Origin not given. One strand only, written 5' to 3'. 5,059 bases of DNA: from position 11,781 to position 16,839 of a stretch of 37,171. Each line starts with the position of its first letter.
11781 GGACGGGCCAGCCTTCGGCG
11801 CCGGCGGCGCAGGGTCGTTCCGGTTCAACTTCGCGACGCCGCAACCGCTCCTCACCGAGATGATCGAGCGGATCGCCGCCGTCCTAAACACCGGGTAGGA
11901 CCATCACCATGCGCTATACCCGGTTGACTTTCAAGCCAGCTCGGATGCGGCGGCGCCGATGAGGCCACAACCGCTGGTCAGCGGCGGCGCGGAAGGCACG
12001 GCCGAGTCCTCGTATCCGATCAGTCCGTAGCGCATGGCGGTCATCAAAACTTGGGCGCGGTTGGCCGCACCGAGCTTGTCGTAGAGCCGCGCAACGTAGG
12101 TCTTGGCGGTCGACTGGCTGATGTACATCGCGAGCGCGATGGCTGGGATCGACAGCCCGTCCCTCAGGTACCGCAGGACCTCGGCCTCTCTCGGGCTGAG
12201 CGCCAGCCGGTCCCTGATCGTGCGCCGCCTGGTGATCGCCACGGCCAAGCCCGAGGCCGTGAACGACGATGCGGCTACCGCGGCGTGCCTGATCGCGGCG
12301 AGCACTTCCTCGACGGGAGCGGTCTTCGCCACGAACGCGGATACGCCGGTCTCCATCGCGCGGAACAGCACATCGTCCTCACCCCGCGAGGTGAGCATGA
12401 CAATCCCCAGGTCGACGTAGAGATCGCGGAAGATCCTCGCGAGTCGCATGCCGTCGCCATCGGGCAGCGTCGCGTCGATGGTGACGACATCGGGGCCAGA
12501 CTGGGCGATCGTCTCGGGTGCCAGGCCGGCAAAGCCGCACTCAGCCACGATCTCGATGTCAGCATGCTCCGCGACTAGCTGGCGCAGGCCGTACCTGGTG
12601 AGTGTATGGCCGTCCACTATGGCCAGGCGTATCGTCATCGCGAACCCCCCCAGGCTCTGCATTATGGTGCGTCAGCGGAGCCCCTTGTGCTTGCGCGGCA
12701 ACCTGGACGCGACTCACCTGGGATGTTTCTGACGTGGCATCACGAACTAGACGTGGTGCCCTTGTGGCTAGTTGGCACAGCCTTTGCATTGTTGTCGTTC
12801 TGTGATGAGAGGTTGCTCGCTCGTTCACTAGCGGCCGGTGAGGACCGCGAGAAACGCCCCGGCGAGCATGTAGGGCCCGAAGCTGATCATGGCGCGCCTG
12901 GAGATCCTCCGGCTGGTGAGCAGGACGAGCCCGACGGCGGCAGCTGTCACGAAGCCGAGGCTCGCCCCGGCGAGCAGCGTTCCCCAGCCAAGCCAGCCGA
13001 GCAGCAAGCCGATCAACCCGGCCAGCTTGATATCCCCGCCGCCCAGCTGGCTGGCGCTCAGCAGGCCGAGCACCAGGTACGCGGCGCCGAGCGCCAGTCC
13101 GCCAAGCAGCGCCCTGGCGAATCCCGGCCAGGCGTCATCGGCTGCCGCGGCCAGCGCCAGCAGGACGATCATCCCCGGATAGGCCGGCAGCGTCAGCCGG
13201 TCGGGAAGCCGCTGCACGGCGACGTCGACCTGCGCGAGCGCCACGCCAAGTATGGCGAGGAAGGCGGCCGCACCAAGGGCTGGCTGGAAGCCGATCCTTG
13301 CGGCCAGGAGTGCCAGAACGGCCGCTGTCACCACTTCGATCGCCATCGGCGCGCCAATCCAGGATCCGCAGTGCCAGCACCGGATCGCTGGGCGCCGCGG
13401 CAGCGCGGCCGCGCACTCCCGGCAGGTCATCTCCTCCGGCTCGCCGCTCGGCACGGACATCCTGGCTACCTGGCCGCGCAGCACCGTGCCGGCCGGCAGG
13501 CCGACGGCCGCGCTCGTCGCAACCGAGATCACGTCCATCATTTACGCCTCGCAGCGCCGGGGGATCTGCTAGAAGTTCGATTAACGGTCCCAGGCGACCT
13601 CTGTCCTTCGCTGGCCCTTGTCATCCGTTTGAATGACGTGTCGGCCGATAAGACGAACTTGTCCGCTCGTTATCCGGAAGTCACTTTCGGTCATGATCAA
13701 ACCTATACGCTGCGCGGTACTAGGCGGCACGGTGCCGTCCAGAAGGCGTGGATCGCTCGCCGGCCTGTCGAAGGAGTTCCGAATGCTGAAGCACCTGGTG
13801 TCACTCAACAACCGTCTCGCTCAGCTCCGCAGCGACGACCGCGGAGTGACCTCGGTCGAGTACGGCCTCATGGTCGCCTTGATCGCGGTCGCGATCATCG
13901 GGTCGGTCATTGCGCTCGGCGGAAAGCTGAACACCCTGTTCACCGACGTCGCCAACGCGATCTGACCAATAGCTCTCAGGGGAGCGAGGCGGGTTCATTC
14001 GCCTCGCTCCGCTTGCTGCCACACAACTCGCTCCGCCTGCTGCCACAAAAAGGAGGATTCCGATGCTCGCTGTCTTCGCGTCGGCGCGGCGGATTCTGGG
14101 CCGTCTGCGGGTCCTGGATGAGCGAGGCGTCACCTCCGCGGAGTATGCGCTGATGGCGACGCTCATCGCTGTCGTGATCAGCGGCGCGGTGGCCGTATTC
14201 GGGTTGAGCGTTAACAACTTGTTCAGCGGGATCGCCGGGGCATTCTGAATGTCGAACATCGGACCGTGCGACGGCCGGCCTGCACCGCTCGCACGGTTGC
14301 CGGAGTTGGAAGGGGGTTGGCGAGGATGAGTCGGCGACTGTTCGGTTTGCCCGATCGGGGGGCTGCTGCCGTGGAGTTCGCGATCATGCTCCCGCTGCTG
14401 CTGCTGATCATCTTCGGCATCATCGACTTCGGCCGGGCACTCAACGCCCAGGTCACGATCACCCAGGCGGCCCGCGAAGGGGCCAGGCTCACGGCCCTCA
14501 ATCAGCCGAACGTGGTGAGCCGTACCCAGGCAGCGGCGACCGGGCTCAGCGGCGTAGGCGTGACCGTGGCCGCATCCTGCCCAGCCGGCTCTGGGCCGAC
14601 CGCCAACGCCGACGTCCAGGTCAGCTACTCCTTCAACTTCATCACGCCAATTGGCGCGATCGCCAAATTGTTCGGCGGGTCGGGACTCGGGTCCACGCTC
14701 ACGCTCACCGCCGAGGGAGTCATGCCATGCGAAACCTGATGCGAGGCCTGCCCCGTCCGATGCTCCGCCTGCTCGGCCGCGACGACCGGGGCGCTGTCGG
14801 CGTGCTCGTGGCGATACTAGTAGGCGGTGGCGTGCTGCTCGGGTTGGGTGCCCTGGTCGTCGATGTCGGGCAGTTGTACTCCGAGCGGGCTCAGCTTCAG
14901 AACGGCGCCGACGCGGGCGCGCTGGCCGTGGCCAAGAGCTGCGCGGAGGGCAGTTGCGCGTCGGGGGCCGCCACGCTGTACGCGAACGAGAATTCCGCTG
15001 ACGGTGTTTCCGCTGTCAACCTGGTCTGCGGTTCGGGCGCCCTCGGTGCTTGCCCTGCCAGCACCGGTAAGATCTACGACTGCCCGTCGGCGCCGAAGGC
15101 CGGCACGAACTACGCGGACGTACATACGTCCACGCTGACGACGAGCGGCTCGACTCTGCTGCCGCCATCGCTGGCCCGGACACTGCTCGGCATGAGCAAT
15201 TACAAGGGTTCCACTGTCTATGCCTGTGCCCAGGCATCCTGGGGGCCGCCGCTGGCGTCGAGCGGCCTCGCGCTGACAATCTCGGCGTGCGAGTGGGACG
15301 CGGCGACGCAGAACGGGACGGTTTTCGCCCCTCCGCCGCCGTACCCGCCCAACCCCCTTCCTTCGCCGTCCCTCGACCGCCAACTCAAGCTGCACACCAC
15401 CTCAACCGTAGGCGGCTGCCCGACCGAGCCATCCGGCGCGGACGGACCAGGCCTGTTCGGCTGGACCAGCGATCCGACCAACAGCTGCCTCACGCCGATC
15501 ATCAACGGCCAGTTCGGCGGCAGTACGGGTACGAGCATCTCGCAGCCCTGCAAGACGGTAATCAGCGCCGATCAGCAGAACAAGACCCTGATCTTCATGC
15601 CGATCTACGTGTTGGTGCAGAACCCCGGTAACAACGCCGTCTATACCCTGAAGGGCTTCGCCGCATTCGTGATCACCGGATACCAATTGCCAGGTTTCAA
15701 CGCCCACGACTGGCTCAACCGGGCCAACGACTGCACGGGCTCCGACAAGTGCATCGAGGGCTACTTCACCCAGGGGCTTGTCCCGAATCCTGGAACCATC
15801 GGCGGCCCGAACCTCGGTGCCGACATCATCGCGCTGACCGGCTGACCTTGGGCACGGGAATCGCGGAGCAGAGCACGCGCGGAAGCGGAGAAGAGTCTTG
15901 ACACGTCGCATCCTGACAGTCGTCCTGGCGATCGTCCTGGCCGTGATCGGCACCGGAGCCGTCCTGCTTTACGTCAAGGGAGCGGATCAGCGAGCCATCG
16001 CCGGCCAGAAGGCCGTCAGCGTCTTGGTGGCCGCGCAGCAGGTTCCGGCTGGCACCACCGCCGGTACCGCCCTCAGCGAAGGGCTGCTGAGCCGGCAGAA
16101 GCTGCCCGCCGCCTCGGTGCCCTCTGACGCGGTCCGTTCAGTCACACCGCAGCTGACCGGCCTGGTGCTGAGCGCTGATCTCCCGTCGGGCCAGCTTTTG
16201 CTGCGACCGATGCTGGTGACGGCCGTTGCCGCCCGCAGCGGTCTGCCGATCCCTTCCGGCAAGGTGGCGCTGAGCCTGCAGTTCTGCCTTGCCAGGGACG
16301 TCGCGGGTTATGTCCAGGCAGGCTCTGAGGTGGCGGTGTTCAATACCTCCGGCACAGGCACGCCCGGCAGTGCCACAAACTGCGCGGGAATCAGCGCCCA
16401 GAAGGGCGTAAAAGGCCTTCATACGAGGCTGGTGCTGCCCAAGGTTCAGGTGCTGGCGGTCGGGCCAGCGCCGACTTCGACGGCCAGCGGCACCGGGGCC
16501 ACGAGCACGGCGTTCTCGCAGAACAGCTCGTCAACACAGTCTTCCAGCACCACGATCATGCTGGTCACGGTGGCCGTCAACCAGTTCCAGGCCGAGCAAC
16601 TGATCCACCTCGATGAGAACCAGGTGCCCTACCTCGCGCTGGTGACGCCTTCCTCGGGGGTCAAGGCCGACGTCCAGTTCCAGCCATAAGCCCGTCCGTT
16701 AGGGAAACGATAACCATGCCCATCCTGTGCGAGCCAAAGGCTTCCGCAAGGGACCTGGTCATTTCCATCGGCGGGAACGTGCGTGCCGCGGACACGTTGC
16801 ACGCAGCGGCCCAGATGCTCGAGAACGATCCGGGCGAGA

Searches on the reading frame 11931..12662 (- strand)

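Call 40: search_protein_families(library=pfam, proteins=[window:11931-12662:-], max_evalue=0.001)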
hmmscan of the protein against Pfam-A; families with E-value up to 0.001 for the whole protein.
window:11931-12662:- (243 aa): 3 families
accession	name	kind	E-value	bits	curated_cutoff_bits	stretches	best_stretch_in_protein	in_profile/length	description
PF00072.30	Response_reg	-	1.6e-15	57.7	30.2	1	14-125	2-111/111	Response regulator receiver domain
PF00196.25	GerE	-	2.4e-13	49.9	23.5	1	154-208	2-56/57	Bacterial regulatory proteins, luxR family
PF08281.18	Sigma70_r4_2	-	0.00075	19.5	25.7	0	154-195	10-52/54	Sigma-70, region 4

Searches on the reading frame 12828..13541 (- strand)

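Call 69: search_protein_families(library=pfam, proteins=[window:12828-13541:-], max_evalue=0.001)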
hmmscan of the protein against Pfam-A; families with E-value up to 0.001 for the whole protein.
window:12828-13541:- (237 aa): 1 family
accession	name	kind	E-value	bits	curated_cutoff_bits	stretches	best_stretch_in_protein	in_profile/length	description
PF01478.23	Peptidase_A24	-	3e-08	34.5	26.5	1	94-196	2-95/104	Type IV leader peptidase family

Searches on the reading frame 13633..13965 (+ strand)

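Call 103: search_protein_families(library=pfam, proteins=[window:13633-13965:+], max_evalue=0.01)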
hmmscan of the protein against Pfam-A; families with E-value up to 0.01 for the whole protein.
window:13633-13965:+ (110 aa): 1 family
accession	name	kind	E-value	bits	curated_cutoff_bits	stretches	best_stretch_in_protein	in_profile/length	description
PF04964.19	Flp_Fap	-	6.9e-15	55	32.2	1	67-110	3-46/46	Flp/Fap pilin component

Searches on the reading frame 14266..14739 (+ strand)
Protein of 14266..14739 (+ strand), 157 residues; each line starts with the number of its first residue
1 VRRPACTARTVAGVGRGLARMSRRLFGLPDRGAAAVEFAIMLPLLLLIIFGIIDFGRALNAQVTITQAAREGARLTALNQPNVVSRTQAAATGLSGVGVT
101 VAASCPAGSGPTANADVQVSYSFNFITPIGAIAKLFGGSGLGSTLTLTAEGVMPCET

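Call 69: search_protein_families(library=pfam, proteins=[window:14266-14739:+], max_evalue=0.001)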
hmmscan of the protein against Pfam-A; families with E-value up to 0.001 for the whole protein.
window:14266-14739:+ (157 aa): 1 family
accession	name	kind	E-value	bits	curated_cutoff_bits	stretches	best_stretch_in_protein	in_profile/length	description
PF07811.17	TadE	-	3.3e-19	69.2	22.9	1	32-74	1-43/43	TadE-like protein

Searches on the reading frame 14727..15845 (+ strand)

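Call 52: search_protein_families(library=pfam, proteins=[window:14727-15845:+], max_evalue=0.01)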
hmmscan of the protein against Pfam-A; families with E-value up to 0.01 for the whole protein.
window:14727-15845:+ (372 aa): 1 family
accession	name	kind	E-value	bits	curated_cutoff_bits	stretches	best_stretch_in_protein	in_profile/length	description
PF13400.11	Tad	-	9.6e-10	39.1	22.3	1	29-69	5-45/47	Putative Flp pilus-assembly TadE/G-like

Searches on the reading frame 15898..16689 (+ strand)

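Call 69: search_protein_families(library=pfam, proteins=[window:15898-16689:+], max_evalue=0.001)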
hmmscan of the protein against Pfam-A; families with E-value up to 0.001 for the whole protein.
window:15898-16689:+ (263 aa): 1 family
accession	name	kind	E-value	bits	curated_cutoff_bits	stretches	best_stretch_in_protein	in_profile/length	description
PF16976.10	RcpC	-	1.8e-10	41.2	28.8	1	118-240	7-105/114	Flp pilus assembly protein RcpC/CpaB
